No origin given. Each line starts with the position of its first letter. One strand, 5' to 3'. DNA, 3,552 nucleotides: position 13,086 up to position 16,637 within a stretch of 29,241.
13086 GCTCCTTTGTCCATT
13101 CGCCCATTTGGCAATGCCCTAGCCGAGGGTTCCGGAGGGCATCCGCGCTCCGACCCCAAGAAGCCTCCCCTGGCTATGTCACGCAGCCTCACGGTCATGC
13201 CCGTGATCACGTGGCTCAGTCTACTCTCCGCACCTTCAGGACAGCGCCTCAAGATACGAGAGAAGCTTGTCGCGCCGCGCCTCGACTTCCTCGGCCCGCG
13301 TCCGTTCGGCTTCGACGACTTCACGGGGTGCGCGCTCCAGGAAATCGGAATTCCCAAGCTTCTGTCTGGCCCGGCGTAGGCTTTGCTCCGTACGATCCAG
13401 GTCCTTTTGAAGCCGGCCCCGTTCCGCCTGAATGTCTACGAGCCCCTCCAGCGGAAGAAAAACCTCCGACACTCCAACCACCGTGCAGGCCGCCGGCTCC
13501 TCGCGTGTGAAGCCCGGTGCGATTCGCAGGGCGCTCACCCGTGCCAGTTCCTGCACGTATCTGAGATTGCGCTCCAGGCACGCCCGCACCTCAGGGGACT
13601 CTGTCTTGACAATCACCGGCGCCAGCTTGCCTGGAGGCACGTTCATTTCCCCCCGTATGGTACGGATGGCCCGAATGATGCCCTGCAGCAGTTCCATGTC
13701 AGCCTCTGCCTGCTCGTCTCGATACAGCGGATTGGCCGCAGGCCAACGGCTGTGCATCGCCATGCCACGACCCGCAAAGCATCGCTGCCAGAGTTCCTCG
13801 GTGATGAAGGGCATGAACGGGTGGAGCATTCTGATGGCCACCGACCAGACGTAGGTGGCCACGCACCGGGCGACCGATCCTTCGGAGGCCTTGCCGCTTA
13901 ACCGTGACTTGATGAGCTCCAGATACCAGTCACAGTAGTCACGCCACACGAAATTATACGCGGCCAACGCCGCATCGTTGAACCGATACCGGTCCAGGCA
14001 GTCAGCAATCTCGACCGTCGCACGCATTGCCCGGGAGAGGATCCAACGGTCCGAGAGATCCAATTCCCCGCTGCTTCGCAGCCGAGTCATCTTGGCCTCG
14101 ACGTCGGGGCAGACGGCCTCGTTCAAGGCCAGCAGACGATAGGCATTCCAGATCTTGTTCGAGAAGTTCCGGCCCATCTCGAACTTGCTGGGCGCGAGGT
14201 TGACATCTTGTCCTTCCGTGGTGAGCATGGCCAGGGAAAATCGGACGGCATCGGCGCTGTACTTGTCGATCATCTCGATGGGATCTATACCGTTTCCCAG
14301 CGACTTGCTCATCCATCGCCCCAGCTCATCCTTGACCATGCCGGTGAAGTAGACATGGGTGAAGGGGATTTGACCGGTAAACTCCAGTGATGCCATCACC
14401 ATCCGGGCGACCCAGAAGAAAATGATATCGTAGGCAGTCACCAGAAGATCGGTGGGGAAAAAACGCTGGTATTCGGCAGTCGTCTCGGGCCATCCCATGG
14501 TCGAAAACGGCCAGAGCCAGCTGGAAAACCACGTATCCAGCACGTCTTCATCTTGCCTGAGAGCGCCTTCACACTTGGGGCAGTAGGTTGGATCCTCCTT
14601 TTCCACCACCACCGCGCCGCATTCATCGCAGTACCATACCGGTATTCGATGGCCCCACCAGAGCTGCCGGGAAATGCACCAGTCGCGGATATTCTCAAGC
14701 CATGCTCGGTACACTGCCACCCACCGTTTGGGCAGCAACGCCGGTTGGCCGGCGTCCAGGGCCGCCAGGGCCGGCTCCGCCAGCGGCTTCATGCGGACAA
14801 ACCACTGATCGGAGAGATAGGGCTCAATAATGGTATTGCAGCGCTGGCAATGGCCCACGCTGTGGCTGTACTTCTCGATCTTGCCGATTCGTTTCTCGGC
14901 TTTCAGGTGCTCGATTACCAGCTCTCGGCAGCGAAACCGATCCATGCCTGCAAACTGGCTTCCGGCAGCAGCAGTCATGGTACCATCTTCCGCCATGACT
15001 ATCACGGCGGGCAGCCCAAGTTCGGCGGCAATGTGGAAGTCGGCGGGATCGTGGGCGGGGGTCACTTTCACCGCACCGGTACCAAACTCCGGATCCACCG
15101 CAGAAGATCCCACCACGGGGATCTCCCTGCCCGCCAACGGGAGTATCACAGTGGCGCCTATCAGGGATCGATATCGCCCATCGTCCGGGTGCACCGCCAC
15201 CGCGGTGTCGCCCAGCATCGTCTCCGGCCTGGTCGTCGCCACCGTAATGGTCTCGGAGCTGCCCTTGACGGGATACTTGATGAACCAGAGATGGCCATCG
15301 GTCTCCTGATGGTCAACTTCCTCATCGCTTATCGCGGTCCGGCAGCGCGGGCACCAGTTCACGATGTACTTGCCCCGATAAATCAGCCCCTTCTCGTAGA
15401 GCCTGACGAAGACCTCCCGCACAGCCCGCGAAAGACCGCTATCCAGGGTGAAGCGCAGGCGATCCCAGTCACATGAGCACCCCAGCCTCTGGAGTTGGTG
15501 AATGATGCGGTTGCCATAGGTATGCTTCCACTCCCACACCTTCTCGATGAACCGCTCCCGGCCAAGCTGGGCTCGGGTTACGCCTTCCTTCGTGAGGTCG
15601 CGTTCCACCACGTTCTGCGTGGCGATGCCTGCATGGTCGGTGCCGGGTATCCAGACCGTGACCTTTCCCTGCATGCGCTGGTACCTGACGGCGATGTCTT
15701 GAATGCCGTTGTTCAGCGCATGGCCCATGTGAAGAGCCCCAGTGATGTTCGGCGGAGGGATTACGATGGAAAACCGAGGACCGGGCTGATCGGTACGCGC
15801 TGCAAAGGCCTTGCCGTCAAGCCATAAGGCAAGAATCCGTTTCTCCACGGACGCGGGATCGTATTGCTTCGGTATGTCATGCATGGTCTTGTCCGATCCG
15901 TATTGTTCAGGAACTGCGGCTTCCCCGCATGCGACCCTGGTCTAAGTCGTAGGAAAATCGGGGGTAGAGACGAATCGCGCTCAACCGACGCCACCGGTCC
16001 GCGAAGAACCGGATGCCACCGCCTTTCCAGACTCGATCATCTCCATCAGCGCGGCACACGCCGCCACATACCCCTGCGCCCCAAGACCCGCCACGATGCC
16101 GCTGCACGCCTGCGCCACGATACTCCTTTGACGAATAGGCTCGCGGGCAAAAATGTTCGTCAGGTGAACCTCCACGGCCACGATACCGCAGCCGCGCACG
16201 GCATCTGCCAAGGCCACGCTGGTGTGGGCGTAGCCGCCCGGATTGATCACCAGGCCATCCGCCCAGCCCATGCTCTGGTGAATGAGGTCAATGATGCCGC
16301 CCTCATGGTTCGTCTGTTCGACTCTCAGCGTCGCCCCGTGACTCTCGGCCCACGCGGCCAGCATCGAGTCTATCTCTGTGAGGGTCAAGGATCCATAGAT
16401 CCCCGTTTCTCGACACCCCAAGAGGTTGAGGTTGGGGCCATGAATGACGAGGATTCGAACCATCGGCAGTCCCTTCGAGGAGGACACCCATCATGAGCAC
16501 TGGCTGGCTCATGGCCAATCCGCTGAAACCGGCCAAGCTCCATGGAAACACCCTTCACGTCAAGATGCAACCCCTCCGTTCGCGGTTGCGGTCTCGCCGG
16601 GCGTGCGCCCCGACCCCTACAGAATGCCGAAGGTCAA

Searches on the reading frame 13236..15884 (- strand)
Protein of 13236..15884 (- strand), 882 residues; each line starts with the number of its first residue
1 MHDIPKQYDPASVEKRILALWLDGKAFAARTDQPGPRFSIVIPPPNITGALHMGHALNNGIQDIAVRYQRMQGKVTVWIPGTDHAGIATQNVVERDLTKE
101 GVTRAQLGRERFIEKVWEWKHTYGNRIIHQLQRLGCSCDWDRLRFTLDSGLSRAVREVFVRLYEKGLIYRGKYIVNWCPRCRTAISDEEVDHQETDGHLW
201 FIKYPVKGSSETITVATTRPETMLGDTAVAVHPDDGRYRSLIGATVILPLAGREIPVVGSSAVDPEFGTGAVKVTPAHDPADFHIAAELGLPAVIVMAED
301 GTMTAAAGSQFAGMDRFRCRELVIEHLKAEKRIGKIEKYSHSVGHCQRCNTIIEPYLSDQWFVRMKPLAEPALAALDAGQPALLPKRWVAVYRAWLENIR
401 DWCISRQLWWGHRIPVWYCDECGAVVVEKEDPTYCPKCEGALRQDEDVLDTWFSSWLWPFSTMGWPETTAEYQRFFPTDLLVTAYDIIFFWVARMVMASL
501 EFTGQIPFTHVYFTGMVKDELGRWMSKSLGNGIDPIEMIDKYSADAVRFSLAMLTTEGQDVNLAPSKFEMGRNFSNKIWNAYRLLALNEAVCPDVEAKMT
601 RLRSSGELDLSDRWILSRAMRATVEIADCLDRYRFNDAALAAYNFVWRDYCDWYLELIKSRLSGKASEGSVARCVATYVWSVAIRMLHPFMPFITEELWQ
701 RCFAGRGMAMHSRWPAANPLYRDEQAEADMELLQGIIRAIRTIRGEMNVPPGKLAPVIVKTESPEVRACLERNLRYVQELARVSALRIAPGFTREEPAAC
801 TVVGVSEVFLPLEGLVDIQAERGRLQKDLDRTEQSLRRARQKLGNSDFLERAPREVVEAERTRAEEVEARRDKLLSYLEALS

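Call 15: search_protein_families(library=pfam, proteins=[window:13236-15884:-], max_evalue=0.001)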
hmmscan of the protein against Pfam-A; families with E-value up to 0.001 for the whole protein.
window:13236-15884:- (882 aa): 5 families
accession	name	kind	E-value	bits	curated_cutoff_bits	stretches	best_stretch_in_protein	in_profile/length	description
PF00133.28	tRNA-synt_1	-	1.1e-138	462.9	22.7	1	17-563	2-413/414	tRNA synthetases class I (I, L, M and V)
PF08264.19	Anticodon_1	-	2.6e-41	141.4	25.1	1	612-758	1-147/148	Anticodon-binding domain of tRNA ligase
PF09334.17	tRNA-synt_1g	-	9.7e-24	84.3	20.1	2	46-191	9-136/391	tRNA synthetases class I (M)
PF10458.14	Val_tRNA-synt_C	-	4.7e-16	59.3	25.9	1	817-881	1-65/66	Valyl tRNA synthetase tRNA binding arm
PF13603.12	tRNA-synt_1_2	-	3e-11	43.6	25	1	243-302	86-145/185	Leucyl-tRNA synthetase, editing domain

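Call 39: find_related_loci(query=window:13236-15884:-, collection=genome_contigs, flank=10000)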
Query window:13236-15884:- (882 aa) in genome_contigs; peptide patterns used: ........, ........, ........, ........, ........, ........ (x = any residue, [..] = any of these).
599 stretches matched a pattern (row limit reached: there are more); 591 encode a relative of the query (tblastn E <= 1e-3); the best 80 are kept; 80 distinct loci.
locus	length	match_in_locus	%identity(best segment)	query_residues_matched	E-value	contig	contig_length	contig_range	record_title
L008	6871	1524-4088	59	33-882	0e+0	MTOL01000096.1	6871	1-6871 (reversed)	MAG: Deferribacteres bacterium JdFR-76 JGI24019J35510_1002132, whole genome shotgun sequence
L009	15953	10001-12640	56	4-881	0e+0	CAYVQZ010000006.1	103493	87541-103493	MAG TPA_asm: uncultured bacterium isolate binchicken_co17_451 genome assembly, contig: NODE_573_length_103493_cov_26.626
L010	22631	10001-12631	54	4-882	0e+0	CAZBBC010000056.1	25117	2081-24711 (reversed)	MAG TPA_asm: uncultured Calditrichota bacterium isolate SRP214966_co2_445 genome assembly, contig: NODE_2527_length_2511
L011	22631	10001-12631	52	1-882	0e+0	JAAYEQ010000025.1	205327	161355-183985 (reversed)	MAG: Syntrophomonadaceae bacterium isolate AS07pgkLD_164 38333_AS07, whole genome shotgun sequence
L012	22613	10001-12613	51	3-882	0e+0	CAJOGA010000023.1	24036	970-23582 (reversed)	uncultured Clostridia bacterium isolate Red_deer_3_mag_89 genome assembly, contig: scaffold_2947, whole genome shotgun s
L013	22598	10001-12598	52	3-870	0e+0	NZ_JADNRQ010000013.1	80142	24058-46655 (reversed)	Desulfallas sp. Bu1-1 NODE_13_length_80142_cov_48.136362, whole genome shotgun sequence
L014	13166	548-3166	50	3-882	0e+0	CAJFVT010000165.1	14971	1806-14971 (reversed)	uncultured Clostridia bacterium isolate Coassembly_mag_225 genome assembly, contig: MAGpy_11413_min2k_bin_225_fak87_1484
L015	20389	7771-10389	50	3-882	0e+0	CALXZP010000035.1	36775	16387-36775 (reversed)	MAG: uncultured Clostridia bacterium isolate E14__bin165 genome assembly, contig: E14__k127_4032207, whole genome shotgu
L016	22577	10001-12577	51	3-866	0e+0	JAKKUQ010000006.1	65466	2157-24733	MAG: Thermosediminibacteraceae bacterium isolate bin 27 NODE_17_length_65466_cov_188.154500, whole genome shotgun sequen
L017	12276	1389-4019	51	3-882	0e+0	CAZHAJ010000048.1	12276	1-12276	MAG TPA_asm: uncultured Peptococcaceae bacterium isolate binchicken_co168_210 genome assembly, contig: NODE_8839_length_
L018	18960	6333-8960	52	3-882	0e+0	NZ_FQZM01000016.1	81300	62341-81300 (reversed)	Desulfofundulus thermosubterraneus DSM 16057, whole genome shotgun sequence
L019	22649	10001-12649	49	6-881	0e+0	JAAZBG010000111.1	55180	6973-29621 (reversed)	MAG: Fibrobacter sp. isolate AS06rmzACSIP_529 321268_AS06, whole genome shotgun sequence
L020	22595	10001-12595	52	3-870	0e+0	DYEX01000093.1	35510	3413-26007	MAG TPA_asm: Desulfovirgula sp. isolate Tomsk_3_55_126 Tomsk_k141_29190, whole genome shotgun sequence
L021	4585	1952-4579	52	3-882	0e+0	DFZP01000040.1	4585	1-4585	MAG TPA_asm: Firmicutes bacterium UBA4053 UBA4053_contig_11692, whole genome shotgun sequence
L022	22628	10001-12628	52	4-882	0e+0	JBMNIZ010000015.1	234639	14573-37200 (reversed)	MAG: Bacillota bacterium isolate SBF912LR0HQ0200 contig_60515, whole genome shotgun sequence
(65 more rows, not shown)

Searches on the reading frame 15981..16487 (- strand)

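Call 15: search_protein_families(library=pfam, proteins=[window:15981-16487:-], max_evalue=0.001)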
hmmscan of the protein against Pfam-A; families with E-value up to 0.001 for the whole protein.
window:15981-16487:- (168 aa): 1 family
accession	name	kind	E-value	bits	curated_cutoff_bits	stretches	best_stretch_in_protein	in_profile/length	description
PF01220.24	DHquinase_II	-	2.9e-50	170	23.3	1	11-147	1-137/138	Dehydroquinase class II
